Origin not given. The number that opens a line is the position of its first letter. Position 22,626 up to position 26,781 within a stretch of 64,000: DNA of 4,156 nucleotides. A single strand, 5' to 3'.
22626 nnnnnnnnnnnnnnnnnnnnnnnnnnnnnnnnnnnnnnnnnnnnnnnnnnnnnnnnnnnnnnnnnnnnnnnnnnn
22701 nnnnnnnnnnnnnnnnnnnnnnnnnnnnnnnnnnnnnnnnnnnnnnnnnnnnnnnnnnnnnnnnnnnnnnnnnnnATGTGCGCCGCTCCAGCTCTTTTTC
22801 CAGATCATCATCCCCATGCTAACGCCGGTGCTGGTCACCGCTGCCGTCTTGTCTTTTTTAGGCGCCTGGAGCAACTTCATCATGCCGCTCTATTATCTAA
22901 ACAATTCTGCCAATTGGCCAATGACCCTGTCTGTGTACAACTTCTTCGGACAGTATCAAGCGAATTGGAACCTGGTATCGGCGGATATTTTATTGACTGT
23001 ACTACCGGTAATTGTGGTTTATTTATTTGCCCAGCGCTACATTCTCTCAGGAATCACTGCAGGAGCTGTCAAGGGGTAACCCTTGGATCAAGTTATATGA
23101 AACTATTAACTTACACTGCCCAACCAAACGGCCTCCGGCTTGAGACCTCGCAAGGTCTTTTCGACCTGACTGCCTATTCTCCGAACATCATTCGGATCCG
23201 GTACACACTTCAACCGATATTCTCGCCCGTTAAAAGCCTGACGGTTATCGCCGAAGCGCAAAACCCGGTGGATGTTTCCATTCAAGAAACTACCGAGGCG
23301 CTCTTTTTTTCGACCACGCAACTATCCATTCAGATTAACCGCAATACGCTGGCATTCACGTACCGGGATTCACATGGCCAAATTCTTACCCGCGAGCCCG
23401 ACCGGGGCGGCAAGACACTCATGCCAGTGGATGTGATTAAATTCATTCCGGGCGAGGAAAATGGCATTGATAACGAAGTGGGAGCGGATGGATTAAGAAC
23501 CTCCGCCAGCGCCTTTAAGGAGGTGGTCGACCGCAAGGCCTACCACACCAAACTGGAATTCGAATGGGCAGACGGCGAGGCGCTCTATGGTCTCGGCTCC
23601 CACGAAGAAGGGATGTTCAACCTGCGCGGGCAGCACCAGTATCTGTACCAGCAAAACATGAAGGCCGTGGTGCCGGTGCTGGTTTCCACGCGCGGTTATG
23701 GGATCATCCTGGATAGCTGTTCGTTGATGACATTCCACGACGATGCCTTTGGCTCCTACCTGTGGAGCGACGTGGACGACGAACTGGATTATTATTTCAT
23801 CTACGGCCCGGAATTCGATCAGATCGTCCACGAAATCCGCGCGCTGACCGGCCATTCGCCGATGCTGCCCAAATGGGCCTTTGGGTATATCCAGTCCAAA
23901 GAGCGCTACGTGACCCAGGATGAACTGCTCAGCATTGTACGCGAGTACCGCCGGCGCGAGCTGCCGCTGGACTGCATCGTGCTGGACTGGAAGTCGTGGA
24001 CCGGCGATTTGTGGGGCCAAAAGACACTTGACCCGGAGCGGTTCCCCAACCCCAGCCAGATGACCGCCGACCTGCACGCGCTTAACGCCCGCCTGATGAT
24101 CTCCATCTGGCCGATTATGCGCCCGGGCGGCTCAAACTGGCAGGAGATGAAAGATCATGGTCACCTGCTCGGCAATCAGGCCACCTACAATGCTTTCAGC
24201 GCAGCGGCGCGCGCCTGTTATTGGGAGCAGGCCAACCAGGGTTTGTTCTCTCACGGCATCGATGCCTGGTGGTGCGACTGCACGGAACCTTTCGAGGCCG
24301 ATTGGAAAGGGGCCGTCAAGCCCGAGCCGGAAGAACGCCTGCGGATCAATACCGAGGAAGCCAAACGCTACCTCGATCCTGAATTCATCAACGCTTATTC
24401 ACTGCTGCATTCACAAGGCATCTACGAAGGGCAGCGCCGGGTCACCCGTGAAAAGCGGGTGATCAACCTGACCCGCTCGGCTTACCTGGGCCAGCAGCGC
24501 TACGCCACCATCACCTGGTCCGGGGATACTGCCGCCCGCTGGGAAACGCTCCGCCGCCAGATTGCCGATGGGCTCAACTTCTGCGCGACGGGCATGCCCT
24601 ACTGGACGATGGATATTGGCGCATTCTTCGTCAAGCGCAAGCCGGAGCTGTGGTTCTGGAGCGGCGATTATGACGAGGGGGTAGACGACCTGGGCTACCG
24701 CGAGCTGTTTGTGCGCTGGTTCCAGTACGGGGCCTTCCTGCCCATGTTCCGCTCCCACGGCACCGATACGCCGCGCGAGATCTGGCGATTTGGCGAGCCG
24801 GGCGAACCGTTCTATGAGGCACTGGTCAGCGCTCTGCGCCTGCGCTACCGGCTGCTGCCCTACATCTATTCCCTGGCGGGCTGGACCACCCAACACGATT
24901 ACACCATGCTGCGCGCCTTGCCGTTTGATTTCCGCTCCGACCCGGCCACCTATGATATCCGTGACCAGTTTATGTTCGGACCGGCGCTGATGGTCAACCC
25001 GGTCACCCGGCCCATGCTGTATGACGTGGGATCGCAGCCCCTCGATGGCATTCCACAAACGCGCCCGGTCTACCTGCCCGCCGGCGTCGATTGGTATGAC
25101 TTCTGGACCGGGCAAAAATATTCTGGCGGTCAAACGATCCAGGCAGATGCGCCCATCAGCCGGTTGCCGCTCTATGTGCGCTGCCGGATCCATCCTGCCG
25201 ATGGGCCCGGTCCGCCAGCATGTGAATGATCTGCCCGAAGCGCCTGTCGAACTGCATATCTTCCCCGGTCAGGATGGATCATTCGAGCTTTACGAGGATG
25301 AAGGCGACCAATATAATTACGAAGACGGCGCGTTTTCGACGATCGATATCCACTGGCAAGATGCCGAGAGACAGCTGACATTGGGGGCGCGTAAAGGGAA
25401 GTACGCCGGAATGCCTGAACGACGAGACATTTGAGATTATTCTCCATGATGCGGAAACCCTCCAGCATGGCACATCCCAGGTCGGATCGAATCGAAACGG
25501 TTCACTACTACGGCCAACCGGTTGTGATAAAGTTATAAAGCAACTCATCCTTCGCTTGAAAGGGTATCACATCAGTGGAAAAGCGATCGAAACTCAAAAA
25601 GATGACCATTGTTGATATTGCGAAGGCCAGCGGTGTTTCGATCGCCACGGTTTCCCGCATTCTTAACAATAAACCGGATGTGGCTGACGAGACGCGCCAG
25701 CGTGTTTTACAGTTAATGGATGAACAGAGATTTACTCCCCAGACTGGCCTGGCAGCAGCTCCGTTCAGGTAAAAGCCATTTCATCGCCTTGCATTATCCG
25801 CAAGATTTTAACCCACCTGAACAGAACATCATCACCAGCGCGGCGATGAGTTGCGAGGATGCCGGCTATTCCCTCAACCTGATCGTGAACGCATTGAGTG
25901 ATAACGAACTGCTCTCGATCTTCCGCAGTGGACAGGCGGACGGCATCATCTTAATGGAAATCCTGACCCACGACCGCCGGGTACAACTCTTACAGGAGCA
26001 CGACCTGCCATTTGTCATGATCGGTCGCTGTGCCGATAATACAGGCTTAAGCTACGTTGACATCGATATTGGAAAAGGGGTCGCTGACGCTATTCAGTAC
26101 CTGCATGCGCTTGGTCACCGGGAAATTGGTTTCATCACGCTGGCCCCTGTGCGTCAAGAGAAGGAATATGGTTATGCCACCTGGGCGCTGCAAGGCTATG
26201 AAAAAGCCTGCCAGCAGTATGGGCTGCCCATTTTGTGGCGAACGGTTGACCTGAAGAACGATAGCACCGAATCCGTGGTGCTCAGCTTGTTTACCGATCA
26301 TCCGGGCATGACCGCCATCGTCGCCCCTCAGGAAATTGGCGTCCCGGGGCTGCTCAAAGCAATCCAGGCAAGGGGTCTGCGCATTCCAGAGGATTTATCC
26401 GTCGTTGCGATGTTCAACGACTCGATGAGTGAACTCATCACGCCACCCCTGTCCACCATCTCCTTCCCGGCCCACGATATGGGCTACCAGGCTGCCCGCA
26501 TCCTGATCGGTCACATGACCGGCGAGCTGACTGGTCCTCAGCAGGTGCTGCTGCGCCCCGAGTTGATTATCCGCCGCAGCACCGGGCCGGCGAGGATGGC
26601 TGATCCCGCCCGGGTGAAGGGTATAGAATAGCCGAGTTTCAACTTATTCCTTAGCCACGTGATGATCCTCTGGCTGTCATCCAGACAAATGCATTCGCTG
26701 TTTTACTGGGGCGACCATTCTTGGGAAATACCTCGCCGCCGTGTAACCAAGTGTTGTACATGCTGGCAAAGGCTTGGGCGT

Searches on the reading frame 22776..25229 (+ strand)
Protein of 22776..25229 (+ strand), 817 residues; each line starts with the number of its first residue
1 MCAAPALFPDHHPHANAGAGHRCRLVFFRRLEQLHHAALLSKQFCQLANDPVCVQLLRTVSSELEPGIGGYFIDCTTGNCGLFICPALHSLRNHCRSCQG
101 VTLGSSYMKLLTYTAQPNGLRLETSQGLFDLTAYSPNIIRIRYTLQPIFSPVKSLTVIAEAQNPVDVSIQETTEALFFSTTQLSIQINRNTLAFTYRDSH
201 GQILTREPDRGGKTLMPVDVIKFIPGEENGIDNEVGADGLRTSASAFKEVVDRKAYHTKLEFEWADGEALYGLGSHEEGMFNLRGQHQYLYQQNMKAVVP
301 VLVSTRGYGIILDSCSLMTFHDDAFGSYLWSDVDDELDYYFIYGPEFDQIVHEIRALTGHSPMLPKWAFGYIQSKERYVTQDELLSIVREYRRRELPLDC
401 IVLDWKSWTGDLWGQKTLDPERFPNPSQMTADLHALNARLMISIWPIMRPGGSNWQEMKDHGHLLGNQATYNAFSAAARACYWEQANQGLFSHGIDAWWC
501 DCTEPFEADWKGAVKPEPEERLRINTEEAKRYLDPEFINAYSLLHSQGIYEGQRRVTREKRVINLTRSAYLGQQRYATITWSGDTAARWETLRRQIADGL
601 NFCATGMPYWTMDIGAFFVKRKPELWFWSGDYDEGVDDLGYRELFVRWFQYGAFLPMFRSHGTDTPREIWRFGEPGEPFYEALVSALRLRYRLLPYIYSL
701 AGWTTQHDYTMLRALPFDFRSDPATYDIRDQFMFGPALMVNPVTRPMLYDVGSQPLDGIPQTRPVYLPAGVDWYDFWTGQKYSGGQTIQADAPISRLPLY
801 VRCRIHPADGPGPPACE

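Call 67: search_protein_families(library=pfam, proteins=[window:22776-25229:+], max_evalue=0.0001)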
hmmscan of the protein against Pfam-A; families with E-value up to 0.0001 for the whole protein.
window:22776-25229:+ (817 aa): 3 families
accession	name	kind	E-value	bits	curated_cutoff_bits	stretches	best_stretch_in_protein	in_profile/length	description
PF01055.32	Glyco_hydro_31_2nd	-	6e-92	308.9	23.5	1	362-700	2-328/328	Glycosyl hydrolases family 31 TIM-barrel domain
PF21365.3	Glyco_hydro_31_3rd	-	3.1e-24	85.7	24.4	1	709-802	2-82/87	Glycosyl hydrolase family 31 C-terminal domain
PF13802.12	Gal_mutarotas_2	-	2.6e-14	54.4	27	1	129-320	2-183/184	Glycosyl hydrolase 31 N-terminal galactose mutarotase-like domain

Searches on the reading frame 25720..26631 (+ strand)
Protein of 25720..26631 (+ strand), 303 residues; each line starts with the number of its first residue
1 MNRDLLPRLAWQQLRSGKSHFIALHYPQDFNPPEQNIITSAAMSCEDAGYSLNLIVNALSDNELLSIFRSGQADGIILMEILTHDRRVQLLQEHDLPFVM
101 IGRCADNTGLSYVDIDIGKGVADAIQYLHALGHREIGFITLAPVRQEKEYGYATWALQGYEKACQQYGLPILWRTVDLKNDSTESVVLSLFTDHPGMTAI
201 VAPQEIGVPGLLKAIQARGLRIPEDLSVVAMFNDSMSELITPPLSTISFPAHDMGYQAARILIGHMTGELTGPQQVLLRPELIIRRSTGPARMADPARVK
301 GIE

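Call 67: search_protein_families(library=pfam, proteins=[window:25720-26631:+], max_evalue=0.0001)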
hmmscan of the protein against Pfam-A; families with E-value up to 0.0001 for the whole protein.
window:25720-26631:+ (303 aa): 2 families
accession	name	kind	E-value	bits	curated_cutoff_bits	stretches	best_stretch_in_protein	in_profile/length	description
PF13377.12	Peripla_BP_3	-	1.4e-33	116.8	26.5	1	125-288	1-167/167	Periplasmic binding protein-like domain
PF00532.27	Peripla_BP_1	-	1.5e-16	61.1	22.2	1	23-278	5-273/281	Periplasmic binding proteins and sugar binding domain of LacI family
